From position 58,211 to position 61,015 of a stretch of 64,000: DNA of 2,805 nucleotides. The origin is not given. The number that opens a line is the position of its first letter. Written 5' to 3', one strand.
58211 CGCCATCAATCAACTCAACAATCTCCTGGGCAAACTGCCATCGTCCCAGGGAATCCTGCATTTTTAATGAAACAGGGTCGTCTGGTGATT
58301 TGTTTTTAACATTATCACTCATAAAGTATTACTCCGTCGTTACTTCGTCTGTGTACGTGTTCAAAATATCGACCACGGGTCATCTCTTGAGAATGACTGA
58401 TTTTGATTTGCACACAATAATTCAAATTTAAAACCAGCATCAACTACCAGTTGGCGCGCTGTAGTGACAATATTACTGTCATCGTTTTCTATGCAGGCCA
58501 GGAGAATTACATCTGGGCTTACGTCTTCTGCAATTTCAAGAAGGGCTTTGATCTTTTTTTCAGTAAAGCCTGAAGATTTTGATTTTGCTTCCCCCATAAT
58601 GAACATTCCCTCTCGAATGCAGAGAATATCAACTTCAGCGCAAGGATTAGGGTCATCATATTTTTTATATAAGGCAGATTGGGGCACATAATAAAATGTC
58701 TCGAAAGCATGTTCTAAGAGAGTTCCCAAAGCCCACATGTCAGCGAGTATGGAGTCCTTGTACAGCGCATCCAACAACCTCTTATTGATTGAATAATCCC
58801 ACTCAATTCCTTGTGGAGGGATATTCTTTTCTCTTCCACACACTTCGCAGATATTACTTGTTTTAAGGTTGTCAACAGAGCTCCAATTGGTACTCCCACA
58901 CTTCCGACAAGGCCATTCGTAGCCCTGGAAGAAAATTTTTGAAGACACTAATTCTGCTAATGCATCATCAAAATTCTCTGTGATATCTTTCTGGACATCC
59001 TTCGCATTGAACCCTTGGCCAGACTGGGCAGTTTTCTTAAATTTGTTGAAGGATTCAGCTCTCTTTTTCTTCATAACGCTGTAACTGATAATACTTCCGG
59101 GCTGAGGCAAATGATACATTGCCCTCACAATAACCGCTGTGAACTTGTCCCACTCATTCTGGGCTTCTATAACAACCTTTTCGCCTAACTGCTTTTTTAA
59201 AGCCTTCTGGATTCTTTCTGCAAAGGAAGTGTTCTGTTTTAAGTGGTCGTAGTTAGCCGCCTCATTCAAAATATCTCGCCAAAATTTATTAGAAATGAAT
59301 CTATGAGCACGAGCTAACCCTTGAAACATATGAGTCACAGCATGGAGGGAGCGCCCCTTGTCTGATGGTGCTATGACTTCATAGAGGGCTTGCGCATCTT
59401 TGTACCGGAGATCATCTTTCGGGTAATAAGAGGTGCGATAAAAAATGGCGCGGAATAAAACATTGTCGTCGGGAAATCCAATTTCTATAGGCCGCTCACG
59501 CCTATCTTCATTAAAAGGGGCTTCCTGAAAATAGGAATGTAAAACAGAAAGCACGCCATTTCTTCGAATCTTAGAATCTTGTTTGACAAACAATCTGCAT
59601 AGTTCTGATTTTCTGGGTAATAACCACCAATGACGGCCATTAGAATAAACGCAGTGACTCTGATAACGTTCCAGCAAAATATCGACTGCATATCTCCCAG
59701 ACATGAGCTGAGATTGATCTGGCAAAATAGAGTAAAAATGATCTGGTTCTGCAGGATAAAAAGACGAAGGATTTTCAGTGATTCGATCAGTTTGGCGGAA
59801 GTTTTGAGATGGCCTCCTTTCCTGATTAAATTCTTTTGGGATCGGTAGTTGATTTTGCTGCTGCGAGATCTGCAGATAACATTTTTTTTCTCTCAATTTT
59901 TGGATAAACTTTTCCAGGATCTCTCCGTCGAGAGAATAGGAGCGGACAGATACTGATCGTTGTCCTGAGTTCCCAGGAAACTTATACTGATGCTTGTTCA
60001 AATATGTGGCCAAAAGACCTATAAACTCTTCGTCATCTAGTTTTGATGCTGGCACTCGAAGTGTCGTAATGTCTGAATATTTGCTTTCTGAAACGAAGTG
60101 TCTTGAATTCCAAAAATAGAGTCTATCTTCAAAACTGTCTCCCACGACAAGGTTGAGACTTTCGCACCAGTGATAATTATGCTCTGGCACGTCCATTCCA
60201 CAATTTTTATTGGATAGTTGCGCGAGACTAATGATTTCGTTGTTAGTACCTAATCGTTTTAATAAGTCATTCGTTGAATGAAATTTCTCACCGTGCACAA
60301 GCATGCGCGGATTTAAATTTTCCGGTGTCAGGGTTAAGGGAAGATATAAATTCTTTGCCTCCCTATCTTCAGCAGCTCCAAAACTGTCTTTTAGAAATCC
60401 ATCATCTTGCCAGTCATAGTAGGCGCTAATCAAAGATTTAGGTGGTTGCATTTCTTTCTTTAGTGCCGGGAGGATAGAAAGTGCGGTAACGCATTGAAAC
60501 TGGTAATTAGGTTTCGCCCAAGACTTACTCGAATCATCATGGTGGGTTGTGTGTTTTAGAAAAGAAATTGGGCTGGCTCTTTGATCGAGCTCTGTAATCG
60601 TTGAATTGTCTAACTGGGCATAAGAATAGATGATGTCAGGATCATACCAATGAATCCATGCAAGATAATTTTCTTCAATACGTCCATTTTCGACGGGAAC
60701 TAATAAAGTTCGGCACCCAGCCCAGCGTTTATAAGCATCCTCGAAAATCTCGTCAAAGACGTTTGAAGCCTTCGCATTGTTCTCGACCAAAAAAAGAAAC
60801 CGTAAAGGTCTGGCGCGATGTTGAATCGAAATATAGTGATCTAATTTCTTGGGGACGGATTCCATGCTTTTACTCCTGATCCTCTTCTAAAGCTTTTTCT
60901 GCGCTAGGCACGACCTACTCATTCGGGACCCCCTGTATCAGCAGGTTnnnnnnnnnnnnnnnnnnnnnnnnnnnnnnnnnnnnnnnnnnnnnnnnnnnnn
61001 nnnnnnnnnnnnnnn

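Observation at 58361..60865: AT-rich orphan 834-aa protein with zinc ribbon plus PD-(D/E)xK-like C-terminus, wedged between an RM-like module and defence-gene debris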

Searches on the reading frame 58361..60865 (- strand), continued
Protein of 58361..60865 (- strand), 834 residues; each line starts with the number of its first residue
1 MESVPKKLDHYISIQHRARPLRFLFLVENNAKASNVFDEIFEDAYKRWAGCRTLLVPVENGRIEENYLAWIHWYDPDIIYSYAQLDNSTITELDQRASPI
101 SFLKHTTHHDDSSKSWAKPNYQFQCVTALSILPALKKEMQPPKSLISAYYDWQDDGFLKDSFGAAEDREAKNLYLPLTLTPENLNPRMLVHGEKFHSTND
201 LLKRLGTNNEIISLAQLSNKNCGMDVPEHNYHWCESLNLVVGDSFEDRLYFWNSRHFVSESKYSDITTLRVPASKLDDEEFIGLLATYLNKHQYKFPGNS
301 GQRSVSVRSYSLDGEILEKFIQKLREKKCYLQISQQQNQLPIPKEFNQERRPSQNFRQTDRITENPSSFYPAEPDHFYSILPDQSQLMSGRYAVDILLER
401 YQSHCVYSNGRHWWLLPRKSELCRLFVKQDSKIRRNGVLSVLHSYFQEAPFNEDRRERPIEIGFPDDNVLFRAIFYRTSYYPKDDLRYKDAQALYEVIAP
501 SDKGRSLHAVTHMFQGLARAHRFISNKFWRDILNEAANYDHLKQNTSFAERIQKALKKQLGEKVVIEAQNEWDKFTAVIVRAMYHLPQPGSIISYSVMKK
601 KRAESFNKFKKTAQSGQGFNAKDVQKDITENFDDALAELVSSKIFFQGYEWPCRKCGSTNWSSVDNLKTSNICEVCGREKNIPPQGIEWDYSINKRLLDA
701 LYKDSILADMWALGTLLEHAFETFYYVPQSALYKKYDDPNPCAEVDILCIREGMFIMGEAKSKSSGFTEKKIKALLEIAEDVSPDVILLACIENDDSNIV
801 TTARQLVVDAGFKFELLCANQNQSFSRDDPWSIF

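Call 85: find_related_loci(query=A1, collection=viral_contigs, flank=8000)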
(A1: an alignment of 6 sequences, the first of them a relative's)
Query A1 (834 aa) in viral_contigs; peptide patterns used: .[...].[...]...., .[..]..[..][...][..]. (x = any residue, [..] = any of these).
92 stretches matched a pattern; 1 encode a relative of the query (tblastn E <= 1e-3); 1 distinct loci.
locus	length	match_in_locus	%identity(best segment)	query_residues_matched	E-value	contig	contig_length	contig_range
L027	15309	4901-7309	26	17-797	2e-80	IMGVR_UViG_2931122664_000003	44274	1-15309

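Call 86: find_homologous_proteins(query=P0005, max_evalue=1e-20)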
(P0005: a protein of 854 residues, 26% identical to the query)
Query P0005 (854 aa): 119 proteins with E <= 1e-20 among 8000 candidates.
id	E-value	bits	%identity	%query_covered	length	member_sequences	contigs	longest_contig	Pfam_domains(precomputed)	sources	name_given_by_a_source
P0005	0.0e+0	1996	100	100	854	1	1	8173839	-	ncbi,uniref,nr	ncbi:hypothetical protein [Bradyrhizobium nitroreducens]|uniref:hypothetical protein n=1 Tax=Bradyrh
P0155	0.0e+0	1363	67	100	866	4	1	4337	-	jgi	jgi:hypothetical protein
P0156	0.0e+0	1178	58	100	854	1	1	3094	-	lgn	-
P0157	0.0e+0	1122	56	100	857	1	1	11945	-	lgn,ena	-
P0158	0.0e+0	1086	55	100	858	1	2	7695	-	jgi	jgi:hypothetical protein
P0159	0.0e+0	1035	54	100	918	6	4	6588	-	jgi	jgi:hypothetical protein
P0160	0.0e+0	1031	54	97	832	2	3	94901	-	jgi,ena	-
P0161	0.0e+0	1029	52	100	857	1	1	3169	-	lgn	-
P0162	0.0e+0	1012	52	100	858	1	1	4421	-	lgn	-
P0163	4.7e-298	1009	51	100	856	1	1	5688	-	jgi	jgi:hypothetical protein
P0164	1.2e-295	1001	53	100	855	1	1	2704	-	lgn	-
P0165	6.7e-292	989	51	100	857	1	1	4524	-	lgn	-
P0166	2.1e-280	951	51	100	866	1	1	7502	-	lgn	-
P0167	1.2e-277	942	49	100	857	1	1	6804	-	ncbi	-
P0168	4.4e-277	940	49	100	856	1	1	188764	-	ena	-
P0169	1.8e-276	938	49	99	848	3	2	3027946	-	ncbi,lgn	-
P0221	2.5e-154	534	35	97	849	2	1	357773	-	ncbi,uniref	ncbi:hypothetical protein [Mesorhizobium sp. M0058]|uniref:hypothetical protein n=1 Tax=Mesorhizobiu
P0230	1.1e-148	515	33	99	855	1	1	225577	-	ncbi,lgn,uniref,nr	ncbi:MAG: hypothetical protein Q7T66_07525 [Herminiimonas sp.]|uniref:hypothetical protein n=1 Tax=H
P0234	2.3e-138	481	33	99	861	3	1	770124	-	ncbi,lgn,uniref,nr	ncbi:hypothetical protein [Caulobacter sp. Root1472]|uniref:hypothetical protein n=1 Tax=Caulobacter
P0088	2.4e-90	322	30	94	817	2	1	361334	-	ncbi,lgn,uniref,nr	ncbi:hypothetical protein [Tabrizicola aquatica]|uniref:hypothetical protein n=1 Tax=Tabrizicola aqu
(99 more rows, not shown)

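Call 87: find_encoding_contigs(protein=P0234, flank=8000, max_places=1)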
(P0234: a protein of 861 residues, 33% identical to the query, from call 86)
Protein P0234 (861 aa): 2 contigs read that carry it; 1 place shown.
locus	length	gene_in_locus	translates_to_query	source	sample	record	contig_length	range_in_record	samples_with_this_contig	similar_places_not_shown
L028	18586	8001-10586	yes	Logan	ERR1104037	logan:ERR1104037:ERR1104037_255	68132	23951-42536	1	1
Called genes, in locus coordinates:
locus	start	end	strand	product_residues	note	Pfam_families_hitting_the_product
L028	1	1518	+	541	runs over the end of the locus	PF00128:Alpha-amylase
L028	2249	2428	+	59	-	-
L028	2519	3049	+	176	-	-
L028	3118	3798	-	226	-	-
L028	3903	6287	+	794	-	PF13091:PLDc_2 (faint)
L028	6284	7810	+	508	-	-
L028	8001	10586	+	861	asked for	-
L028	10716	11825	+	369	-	PF04471:Mrr_cat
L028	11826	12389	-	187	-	PF00239:Resolvase, PF02796:HTH_7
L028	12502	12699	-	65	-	-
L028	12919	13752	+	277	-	-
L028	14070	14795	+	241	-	-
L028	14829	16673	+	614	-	PF07693:KAP_NTPase (weak)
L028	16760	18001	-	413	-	PF14281:PDDEXK_4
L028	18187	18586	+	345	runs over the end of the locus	PF13191:AAA_16 (faint), PF07728:AAA_5 (faint), PF00004:AAA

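Call 88: find_encoding_contigs(protein=P0221, flank=8000, max_places=1)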
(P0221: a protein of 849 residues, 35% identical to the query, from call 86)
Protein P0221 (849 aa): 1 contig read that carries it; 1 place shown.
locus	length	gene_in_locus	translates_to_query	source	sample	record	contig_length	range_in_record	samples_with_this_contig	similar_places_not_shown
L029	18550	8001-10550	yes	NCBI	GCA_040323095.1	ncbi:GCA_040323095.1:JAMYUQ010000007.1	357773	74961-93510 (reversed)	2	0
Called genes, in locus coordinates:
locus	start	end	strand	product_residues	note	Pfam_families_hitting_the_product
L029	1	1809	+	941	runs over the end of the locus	PF07584:BatA, PF13709:DUF4159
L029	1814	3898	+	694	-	-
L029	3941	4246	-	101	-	PF02617:ClpS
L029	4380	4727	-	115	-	-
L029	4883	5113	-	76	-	-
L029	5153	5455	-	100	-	-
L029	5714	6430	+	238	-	PF00072:Response_reg, PF00486:Trans_reg_C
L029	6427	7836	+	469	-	PF00672:HAMP (weak), PF00512:HisKA, PF02518:HATPase_c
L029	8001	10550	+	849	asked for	-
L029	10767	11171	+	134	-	PF03795:YCII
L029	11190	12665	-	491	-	PF00282:Pyridoxal_deC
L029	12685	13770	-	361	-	PF00291:PALP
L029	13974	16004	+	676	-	PF07719:TPR_2 (faint), PF13414:TPR_11 (faint)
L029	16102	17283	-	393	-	PF09818:ABC_ATPase (faint), PF00005:ABC_tran, PF02463:SMC_N (faint), PF13304:AAA_21 (weak)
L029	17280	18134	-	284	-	PF00528:BPD_transp_1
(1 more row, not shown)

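Call 89: find_encoding_contigs(protein=P0230, flank=8000, max_places=1)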
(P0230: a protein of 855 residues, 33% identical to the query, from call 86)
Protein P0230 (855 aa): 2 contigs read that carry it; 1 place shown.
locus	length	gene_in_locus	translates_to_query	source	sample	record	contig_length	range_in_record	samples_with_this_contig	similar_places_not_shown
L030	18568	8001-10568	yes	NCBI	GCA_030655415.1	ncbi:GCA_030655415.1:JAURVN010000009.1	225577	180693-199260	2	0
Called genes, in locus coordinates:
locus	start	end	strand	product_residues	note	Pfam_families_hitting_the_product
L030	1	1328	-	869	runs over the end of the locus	PF01411:tRNA-synt_2c, PF07973:tRNA_SAD, PF02272:DHHA1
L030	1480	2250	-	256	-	PF03009:GDPD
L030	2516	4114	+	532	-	PF01019:G_glu_transpept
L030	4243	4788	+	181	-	PF10754:DUF2569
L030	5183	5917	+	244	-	PF06912:DUF1275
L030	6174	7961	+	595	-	PF00749:tRNA-synt_1c, PF03950:tRNA-synt_1c_C, PF20974:tRNA-synt_1c_C2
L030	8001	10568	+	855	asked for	-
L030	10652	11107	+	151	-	PF09980:DUF2214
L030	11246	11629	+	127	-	PF00462:Glutaredoxin, PF13417:GST_N_3, PF13409:GST_N_2 (weak)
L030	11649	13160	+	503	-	PF13091:PLDc_2, PF00614:PLDc (weak)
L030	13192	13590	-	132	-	-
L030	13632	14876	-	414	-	PF06722:EryCIII-like_C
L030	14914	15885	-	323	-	PF13411:MerR_1, PF00376:MerR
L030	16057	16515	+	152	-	PF02469:Fasciclin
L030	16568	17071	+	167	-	PF00903:Glyoxalase (weak)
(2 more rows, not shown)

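Call 90: find_encoding_contigs(protein=P0088, flank=8000, max_places=1)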
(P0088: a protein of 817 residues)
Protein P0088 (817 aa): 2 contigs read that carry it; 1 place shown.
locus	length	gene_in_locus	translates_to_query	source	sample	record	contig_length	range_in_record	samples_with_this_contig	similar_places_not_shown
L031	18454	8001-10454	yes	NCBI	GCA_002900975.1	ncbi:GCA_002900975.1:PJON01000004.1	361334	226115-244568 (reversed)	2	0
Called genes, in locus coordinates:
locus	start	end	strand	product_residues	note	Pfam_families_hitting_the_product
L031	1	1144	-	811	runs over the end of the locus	PF01315:Ald_Xan_dh_C, PF02738:MoCoBD_1, PF20256:MoCoBD_2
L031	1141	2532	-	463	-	PF00111:Fer2, PF01799:Fer2_2, PF00941:FAD_binding_5, PF03450:CO_deh_flav_C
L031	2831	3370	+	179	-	PF10027:DUF2269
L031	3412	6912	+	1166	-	PF02811:PHP, PF07733:DNA_pol3_alpha, PF17657:DNA_pol3_finger, PF14579:HHH_6, PF01336:tRNA_anti-codon (weak)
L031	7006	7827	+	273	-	PF02195:ParB_N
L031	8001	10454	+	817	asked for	-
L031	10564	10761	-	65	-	PF04102:SlyX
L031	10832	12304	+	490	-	PF13393:tRNA-synt_His, PF00587:tRNA-synt_2b (weak), PF03129:HGTP_anticodon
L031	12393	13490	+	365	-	PF13393:tRNA-synt_His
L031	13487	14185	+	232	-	PF01634:HisG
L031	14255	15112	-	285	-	PF00892:EamA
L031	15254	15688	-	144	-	PF07370:DUF1489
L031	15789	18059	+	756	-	PF00317:Ribonuc_red_lgN, PF02867:Ribonuc_red_lgC, PF12637:TSCPD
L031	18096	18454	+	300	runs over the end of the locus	PF04471:Mrr_cat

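Call 91: find_encoding_contigs(protein=P0169, flank=8000, max_places=1)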
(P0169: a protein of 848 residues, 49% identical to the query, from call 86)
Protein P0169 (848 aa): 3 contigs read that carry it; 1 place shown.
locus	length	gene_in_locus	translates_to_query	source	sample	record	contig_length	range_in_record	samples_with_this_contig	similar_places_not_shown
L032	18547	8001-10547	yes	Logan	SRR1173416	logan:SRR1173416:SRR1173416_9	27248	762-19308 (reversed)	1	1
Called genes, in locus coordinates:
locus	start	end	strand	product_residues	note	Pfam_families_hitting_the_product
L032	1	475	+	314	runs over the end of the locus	-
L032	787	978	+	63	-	PF12728:HTH_17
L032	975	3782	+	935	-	PF20464:MmeI_N, PF20465:MmeI_hel, PF02384:N6_Mtase (faint), PF20473:MmeI_Mtase, PF20466:MmeI_TRD, PF20467:MmeI_C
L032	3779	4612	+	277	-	-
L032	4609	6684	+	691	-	PF00270:DEAD (weak)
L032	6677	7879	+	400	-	PF10544:T5orf172, PF13455:MUG113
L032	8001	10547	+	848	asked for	-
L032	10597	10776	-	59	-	-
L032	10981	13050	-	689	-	PF00580:UvrD-helicase, PF13245:AAA_19, PF13604:AAA_30 (faint), PF01443:Viral_helicase1 (faint), PF13361:UvrD_C, PF13538:UvrD_C_2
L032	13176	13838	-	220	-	PF02586:SRAP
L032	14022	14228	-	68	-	-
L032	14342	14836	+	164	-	-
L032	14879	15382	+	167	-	PF00565:SNase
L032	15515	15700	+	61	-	-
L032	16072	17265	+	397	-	-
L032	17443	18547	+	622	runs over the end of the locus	?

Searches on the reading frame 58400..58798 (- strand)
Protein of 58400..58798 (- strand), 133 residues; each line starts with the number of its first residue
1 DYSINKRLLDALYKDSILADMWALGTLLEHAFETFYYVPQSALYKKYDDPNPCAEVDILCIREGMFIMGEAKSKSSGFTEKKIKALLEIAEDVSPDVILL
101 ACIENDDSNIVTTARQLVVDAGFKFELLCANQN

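Call 110: search_solved_structures(query=A6, max_evalue=10, show_alignments=3)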
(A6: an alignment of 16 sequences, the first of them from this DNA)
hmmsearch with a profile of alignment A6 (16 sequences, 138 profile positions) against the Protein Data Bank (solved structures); distinct sequences matched with E-value up to 10: 8.
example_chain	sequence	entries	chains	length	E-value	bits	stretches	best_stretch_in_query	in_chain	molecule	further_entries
1wr2_A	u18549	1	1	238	0.44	13.4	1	64-106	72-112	hypothetical protein PH1789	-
3lft_A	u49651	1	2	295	0.57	13.1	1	86-133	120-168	uncharacterized protein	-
4obb_A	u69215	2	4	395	0.68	12.8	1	41-119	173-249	Amino acid/amide ABC transporter substrate-binding protein, HAAT family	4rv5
4nqr_A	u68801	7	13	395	0.68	12.8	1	41-119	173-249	Amino acid/amide ABC transporter substrate-binding protein, HAAT family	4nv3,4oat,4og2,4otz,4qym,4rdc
6vgb_A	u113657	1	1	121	0.91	12.4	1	82-133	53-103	De novo designed protein RO2_20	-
2ncm_A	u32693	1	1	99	1.1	12.1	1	62-135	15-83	NEURAL CELL ADHESION MOLECULE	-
1xmx_A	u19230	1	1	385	1.4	11.9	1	41-77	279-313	hypothetical protein VC1899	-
8ctr_A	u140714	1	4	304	1.9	11.4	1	85-131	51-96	dTDP-4-dehydrorhamnose reductase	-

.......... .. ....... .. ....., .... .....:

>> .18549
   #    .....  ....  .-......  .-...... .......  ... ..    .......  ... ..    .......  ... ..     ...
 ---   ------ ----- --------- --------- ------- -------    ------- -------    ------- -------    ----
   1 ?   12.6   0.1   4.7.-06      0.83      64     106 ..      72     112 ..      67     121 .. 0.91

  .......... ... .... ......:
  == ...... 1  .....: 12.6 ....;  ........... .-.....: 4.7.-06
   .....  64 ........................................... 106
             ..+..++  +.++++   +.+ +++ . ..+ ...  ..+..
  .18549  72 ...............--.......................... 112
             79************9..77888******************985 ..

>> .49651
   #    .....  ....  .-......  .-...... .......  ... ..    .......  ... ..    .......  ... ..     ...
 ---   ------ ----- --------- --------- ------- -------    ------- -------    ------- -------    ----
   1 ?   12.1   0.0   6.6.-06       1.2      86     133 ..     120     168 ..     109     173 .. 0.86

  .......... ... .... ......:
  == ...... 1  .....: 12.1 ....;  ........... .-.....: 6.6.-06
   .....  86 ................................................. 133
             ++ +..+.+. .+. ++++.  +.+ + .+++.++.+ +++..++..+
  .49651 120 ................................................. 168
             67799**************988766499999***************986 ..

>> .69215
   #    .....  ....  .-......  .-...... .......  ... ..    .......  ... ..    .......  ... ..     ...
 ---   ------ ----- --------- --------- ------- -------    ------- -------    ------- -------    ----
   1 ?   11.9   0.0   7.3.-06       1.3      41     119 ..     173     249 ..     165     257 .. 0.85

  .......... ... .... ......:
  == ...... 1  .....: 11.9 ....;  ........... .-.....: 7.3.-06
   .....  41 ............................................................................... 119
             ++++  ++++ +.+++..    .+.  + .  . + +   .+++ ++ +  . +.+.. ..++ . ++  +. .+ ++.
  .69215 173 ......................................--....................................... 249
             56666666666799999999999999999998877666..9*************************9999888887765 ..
